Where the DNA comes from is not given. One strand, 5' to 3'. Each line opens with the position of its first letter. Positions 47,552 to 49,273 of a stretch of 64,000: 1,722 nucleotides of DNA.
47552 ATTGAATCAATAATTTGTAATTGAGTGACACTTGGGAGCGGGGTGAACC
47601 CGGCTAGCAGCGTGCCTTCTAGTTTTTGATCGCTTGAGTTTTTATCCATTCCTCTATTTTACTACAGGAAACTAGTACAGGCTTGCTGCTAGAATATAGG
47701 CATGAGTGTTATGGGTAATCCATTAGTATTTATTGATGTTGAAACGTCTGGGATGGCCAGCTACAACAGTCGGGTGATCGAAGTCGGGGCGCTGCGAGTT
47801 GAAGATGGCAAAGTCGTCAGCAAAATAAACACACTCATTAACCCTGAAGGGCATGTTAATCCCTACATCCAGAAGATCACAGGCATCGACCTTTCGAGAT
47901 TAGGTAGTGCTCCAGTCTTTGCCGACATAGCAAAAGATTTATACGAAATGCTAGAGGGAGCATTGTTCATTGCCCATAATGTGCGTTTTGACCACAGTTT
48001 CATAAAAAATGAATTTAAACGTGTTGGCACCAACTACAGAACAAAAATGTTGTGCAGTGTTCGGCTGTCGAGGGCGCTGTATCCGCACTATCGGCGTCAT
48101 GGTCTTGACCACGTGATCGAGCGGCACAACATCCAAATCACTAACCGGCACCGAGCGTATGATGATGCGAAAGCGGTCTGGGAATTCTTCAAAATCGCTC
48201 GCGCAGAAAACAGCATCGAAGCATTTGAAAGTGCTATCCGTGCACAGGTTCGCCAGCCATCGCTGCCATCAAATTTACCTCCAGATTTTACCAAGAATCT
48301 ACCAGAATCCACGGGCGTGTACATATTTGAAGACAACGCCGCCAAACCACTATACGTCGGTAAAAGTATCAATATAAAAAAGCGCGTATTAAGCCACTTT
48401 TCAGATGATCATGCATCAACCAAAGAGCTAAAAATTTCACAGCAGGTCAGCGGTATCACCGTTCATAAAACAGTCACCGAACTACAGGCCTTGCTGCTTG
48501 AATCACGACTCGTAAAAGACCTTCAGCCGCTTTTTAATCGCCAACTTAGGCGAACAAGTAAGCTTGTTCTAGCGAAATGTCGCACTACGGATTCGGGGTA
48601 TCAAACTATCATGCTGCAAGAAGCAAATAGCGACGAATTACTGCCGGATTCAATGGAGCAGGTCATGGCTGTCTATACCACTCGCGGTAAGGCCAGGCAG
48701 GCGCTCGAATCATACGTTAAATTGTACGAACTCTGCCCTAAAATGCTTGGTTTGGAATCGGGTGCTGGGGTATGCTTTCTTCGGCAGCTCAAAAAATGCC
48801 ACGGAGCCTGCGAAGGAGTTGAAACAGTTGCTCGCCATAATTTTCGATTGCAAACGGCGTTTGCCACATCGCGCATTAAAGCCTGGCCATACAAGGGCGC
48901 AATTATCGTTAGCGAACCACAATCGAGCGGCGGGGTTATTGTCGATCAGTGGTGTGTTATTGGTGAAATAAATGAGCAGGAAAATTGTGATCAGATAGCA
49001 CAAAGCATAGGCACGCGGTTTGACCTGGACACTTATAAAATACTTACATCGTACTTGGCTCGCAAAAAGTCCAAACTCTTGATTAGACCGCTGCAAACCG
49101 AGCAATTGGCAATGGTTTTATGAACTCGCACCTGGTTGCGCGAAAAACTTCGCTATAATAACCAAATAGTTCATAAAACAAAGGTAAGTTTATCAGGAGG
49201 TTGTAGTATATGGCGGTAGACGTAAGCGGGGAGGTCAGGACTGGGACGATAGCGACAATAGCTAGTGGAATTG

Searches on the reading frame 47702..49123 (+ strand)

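Call 14: search_protein_families(library=pfam, proteins=[window:47702-49123:+])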
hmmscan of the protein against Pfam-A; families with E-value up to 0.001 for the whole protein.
window:47702-49123:+ (473 aa): 3 families
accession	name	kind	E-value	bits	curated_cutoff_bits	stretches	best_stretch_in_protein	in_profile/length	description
PF00929.31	RNase_T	-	7.4e-30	105.1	24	1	9-161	1-162/164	Exonuclease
PF01541.30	GIY-YIG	-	2.2e-08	34.7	22.6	1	205-276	3-74/78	GIY-YIG catalytic domain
PF16473.11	Rv2179c-like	-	0.00025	21.3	27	0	9-158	3-168/177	3'-5' exoribonuclease Rv2179c-like domain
